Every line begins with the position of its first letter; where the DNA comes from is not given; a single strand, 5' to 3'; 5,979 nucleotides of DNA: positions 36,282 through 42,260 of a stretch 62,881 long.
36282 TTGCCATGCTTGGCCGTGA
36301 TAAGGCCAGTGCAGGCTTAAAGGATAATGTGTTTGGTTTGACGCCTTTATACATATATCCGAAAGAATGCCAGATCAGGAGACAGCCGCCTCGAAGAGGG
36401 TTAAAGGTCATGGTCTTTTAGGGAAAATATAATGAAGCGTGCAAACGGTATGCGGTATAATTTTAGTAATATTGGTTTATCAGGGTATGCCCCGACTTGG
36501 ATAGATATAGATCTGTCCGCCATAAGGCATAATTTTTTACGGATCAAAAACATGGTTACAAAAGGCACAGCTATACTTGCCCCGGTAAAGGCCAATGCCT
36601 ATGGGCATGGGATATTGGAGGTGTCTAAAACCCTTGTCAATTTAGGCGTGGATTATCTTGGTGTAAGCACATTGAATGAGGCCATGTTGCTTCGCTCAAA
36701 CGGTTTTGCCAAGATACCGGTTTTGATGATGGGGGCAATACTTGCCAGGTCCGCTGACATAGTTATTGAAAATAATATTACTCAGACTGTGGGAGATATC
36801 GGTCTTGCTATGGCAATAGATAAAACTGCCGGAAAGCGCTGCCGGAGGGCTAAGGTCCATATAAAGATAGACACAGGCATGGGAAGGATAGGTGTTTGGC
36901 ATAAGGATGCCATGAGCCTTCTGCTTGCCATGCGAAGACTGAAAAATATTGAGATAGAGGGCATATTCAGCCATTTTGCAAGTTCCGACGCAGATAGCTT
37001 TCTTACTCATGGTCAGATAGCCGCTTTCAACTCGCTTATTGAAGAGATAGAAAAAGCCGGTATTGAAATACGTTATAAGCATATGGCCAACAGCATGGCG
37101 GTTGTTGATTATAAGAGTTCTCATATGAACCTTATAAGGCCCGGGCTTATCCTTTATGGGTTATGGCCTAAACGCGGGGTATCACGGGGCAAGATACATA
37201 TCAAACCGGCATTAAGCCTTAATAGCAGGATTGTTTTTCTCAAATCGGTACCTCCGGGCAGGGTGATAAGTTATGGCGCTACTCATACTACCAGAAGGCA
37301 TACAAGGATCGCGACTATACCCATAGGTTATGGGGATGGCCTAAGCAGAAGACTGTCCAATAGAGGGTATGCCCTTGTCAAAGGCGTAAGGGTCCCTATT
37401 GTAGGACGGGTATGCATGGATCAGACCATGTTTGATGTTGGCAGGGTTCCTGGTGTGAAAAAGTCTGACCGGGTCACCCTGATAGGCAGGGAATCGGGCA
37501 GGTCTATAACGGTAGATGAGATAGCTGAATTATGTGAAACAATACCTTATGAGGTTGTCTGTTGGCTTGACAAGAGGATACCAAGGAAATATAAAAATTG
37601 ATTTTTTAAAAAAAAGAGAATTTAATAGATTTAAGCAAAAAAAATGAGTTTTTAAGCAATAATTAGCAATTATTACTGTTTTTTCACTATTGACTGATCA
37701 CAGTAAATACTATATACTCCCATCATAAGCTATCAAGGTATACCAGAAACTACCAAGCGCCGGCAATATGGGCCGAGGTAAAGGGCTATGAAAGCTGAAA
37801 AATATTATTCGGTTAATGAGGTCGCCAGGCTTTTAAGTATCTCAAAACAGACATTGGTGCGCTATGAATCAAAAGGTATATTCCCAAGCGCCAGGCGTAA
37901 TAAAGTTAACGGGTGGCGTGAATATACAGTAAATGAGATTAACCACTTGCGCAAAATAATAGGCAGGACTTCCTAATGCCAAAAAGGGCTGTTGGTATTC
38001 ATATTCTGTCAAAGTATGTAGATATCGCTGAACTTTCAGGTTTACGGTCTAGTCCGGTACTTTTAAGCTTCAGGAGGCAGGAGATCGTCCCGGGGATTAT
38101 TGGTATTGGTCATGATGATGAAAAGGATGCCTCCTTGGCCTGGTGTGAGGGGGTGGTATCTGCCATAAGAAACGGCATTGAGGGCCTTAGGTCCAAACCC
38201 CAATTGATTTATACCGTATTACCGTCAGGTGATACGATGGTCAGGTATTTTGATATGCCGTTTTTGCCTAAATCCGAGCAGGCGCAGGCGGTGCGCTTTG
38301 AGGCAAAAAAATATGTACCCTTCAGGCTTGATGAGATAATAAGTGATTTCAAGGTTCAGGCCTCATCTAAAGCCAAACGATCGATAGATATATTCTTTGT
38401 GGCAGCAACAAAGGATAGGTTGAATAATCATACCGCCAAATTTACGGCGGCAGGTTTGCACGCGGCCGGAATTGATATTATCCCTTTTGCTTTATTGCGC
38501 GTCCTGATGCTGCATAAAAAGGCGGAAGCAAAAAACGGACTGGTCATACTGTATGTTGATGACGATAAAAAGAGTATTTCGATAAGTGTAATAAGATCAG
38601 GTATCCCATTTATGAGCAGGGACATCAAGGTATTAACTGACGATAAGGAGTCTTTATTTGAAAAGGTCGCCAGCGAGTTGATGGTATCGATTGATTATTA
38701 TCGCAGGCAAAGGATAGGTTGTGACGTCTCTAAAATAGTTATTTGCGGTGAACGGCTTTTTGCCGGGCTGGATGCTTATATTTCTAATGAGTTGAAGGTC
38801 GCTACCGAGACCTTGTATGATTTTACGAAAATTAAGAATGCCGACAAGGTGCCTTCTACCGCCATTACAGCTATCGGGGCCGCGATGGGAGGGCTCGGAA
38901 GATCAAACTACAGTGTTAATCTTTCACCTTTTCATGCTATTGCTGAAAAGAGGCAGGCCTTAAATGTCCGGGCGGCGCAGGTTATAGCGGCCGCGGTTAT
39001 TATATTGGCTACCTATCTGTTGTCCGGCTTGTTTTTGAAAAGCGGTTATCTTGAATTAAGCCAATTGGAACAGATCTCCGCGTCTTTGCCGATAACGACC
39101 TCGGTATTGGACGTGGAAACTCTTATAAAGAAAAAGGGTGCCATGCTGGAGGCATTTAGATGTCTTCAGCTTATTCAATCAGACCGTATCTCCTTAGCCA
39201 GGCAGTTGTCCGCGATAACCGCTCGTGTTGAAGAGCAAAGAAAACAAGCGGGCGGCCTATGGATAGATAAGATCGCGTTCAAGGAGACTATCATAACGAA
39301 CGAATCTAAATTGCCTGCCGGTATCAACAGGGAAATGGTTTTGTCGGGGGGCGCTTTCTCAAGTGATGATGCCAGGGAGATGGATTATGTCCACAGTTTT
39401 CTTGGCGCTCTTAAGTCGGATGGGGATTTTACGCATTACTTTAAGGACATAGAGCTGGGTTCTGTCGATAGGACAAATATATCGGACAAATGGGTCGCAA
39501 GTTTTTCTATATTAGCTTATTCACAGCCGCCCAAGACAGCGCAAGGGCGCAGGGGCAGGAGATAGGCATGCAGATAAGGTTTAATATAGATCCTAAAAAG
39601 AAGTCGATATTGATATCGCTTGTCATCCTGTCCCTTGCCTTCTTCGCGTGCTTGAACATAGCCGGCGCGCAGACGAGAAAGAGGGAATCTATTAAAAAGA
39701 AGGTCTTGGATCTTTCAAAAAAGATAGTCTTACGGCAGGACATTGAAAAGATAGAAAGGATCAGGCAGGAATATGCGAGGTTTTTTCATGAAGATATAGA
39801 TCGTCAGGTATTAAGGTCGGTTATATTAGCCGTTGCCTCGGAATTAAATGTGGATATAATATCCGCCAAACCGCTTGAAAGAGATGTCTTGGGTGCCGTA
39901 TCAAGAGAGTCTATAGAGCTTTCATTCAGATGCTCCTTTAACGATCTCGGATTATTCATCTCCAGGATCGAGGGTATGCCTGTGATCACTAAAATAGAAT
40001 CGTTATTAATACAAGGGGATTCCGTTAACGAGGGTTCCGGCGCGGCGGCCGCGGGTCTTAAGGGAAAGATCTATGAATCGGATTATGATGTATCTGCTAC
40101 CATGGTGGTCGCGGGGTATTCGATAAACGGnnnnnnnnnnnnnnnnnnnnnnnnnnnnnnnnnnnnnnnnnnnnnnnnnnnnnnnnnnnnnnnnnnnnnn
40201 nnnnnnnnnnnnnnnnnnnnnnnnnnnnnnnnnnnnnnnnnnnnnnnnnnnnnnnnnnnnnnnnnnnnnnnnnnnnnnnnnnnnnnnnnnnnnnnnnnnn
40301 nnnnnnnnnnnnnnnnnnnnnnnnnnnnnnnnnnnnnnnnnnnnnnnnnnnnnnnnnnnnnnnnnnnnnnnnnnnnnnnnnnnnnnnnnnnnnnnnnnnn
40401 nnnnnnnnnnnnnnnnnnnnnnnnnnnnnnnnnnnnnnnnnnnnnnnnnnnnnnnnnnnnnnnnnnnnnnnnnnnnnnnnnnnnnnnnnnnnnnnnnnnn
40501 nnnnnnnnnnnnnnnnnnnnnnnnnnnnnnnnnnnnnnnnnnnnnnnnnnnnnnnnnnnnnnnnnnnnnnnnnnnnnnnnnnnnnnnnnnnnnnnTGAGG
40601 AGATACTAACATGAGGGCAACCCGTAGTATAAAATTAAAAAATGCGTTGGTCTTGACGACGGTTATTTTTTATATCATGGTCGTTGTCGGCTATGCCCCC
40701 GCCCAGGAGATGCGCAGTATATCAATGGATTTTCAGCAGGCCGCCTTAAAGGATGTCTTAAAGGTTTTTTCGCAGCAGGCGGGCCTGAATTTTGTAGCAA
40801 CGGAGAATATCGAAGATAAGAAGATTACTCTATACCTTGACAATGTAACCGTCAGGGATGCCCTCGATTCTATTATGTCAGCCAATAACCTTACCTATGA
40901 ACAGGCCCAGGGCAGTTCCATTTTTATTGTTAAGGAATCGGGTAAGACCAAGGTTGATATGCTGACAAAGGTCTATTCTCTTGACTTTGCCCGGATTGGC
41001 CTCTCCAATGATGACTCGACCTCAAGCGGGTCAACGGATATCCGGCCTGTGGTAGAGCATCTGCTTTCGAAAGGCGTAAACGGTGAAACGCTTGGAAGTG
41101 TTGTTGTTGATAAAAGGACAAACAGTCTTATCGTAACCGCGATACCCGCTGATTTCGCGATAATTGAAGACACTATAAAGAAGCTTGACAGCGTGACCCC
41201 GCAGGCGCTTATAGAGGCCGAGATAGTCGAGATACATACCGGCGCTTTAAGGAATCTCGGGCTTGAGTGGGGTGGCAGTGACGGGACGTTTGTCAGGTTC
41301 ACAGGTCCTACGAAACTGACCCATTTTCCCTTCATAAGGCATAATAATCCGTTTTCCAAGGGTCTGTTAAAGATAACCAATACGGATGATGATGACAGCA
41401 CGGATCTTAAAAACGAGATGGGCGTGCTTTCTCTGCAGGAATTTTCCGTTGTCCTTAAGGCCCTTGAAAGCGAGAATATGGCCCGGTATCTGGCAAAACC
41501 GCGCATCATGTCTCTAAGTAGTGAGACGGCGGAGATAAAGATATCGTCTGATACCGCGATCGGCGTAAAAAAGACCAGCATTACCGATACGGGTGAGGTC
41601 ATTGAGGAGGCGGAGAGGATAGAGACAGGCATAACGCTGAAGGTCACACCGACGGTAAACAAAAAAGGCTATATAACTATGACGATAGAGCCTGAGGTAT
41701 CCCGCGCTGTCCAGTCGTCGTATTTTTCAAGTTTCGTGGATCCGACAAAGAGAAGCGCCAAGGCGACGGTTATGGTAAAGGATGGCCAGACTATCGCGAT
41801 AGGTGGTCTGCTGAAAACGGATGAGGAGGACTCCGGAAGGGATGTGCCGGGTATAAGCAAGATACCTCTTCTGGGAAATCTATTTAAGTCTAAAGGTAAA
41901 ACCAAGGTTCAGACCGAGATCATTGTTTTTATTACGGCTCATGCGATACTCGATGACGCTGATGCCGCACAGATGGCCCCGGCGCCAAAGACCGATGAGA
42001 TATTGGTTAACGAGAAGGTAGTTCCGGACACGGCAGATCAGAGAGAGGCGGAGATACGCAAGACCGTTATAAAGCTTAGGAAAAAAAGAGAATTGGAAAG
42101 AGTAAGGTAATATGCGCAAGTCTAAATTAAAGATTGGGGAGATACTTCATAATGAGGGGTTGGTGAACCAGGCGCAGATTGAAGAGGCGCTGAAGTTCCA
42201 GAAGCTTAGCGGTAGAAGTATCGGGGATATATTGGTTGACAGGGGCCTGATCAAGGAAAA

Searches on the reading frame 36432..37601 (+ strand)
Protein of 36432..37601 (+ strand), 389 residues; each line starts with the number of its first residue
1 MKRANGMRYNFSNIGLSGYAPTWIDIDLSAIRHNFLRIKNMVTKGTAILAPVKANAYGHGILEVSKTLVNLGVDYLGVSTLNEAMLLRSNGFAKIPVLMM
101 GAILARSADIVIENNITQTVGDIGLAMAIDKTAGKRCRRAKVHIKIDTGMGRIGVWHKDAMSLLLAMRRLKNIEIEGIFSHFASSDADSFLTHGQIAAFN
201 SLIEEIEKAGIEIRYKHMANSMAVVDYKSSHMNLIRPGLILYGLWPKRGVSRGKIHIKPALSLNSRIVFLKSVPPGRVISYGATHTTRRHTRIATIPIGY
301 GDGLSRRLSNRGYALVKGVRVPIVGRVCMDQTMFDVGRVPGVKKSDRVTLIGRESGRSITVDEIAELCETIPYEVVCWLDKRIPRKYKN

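Call 53: search_protein_families(library=pfam, proteins=[window:36432-37601:+], max_evalue=0.00001)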
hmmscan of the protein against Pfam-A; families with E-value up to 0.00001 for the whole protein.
window:36432-37601:+ (389 aa): 2 families
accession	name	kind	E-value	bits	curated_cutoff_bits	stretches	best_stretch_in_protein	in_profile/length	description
PF01168.26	Ala_racemase_N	-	6.4e-64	216.1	24.1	1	26-244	1-218/220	Alanine racemase, N-terminal domain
PF00842.27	Ala_racemase_C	-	2e-47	160.4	25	1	260-387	1-127/127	Alanine racemase, C-terminal domain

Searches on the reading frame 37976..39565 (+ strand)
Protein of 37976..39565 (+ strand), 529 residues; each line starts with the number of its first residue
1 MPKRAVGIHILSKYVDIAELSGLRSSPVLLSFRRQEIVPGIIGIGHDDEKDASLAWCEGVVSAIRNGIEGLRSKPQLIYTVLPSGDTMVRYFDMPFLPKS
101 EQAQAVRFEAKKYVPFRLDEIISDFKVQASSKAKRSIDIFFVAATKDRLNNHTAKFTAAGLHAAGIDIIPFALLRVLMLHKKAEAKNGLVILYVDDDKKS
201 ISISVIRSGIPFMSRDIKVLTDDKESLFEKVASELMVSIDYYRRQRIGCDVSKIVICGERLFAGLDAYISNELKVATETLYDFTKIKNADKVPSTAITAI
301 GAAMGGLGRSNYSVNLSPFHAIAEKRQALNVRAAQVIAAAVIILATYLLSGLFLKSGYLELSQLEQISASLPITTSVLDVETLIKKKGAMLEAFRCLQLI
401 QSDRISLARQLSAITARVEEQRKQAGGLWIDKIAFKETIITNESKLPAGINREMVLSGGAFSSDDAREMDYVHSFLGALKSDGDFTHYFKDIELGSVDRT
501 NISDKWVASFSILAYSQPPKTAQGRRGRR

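Call 53: search_protein_families(library=pfam, proteins=[window:37976-39565:+], max_evalue=0.00001)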
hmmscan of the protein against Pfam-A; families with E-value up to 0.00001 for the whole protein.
window:37976-39565:+ (529 aa): 1 family
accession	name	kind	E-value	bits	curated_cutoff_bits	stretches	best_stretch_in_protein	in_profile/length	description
PF11104.14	PilM_2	-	5.6e-17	62.1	27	1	50-215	37-206/340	Type IV pilus assembly protein PilM;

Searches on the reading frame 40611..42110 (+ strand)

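Call 53: search_protein_families(library=pfam, proteins=[window:40611-42110:+], max_evalue=0.00001)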
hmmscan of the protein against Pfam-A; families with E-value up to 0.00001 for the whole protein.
window:40611-42110:+ (499 aa): 3 families
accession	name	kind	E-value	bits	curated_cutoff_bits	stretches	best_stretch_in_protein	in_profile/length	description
PF00263.26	Secretin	-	2.8e-40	138.1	27.5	1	284-444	1-166/169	Bacterial type II and III secretion system protein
PF03958.22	Secretin_N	-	8.8e-09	35.9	28.2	1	95-195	25-66/69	Bacterial type II/III secretion system short domain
PF07660.19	STN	-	1.3e-07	31.7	28.4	1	60-108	2-51/52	Secretin and TonB N terminus short domain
